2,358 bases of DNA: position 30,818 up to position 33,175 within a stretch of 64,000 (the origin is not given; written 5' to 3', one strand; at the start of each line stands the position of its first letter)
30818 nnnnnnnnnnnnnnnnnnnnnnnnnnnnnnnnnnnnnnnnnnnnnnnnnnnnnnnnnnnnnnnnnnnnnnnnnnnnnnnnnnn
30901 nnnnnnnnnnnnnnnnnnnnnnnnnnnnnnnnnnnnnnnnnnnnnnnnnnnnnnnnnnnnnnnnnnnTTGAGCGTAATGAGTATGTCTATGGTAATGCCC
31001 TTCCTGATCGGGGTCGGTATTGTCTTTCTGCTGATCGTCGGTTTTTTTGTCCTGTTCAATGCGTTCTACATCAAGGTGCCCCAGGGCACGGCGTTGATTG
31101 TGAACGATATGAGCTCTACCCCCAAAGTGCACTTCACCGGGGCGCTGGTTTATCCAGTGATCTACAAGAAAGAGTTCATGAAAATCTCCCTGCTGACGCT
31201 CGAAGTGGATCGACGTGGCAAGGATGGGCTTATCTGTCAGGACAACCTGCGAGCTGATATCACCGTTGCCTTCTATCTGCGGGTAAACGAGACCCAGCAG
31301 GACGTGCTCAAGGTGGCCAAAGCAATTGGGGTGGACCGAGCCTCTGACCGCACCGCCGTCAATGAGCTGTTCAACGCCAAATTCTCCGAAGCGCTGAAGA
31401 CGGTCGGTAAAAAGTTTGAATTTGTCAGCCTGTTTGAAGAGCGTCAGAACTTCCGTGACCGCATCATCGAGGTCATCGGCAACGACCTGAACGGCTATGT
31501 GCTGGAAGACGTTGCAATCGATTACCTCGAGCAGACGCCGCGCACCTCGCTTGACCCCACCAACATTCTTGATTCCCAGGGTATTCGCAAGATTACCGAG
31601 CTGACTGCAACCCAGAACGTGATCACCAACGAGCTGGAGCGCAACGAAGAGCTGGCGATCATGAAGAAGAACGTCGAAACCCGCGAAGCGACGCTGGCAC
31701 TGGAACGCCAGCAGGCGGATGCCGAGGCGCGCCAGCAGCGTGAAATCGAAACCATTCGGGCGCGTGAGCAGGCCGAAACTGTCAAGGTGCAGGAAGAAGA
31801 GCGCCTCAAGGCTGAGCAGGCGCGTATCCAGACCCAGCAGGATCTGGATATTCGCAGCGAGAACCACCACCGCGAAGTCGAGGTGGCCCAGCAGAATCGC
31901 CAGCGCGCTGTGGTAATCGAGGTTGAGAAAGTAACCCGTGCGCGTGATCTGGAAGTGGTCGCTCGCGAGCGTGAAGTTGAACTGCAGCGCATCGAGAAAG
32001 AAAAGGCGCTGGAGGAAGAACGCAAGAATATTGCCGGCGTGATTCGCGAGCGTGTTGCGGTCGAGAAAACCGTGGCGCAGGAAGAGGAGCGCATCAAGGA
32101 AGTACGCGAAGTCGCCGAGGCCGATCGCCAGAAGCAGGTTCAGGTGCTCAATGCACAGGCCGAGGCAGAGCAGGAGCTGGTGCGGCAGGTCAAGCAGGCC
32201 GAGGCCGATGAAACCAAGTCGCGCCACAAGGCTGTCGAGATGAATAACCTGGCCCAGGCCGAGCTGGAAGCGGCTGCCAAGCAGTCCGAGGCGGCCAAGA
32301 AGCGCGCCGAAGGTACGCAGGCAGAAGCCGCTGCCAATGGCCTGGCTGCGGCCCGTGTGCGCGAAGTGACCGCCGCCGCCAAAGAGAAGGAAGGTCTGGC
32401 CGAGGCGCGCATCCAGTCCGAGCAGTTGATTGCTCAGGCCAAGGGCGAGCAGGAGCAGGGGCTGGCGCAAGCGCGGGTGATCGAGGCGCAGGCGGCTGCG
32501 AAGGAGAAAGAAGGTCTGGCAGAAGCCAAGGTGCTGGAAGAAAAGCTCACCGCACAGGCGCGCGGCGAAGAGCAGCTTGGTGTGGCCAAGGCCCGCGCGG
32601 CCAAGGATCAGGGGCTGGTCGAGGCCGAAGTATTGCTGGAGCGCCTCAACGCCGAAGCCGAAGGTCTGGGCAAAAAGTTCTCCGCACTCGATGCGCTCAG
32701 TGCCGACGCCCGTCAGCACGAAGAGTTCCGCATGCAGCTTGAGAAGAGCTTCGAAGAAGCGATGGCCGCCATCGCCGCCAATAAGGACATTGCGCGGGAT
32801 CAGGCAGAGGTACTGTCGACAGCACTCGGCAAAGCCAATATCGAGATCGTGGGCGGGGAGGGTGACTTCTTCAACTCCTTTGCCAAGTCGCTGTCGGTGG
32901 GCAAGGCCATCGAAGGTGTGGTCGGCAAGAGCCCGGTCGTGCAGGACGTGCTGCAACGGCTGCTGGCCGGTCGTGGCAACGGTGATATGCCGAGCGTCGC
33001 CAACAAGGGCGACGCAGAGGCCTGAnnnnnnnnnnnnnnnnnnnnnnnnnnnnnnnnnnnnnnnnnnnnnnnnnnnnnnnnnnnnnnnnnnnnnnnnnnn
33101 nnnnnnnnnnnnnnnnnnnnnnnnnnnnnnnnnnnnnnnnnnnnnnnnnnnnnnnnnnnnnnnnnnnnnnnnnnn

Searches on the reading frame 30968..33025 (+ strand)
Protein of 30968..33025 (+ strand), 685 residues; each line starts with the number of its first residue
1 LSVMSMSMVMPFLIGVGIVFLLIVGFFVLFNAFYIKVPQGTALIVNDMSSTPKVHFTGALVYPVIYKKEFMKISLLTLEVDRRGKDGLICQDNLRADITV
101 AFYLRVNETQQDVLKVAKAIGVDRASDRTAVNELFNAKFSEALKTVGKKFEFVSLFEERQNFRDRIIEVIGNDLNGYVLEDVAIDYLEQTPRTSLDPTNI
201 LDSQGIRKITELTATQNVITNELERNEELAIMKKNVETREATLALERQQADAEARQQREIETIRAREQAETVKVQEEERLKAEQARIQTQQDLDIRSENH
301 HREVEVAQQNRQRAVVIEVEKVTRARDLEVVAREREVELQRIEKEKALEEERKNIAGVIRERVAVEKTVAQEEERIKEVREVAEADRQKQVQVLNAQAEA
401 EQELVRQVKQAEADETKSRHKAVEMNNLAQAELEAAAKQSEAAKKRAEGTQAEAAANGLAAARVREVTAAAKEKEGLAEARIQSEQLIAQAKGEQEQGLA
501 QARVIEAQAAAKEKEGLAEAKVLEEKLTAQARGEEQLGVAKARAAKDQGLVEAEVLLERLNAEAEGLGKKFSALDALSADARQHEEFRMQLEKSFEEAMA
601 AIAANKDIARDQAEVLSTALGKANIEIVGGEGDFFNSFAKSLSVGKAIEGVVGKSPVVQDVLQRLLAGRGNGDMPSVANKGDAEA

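Call 5: search_protein_families(library=pfam, proteins=[window:30968-33025:+], max_evalue=0.01)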
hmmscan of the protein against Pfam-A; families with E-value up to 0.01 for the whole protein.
window:30968-33025:+ (685 aa): 0 families

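Call 6: search_protein_families(library=ncbifam, proteins=[window:30968-33025:+], max_evalue=0.01)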
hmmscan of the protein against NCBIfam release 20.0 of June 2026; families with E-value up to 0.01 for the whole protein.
window:30968-33025:+ (685 aa): 0 families

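Call 7: search_protein_families(library=padloc, proteins=[window:30968-33025:+], max_evalue=0.01)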
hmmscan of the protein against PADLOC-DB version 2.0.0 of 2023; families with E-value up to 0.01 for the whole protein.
window:30968-33025:+ (685 aa): 0 families

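Call 75: search_protein_families(library=pfam, proteins=[window:30968-33025:+], max_evalue=10)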
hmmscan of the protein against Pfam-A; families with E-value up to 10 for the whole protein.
window:30968-33025:+ (685 aa): 1 family
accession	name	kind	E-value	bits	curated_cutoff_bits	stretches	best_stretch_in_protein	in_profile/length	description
PF17268.7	DUF5334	-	9.1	7.1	25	0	251-289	5-43/71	Family of unknown function (DUF5334)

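Call 77: search_solved_structures(query=window:30968-33022:+, max_evalue=1)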
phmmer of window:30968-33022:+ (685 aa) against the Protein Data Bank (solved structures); distinct sequences matched with E-value up to 1: 0.
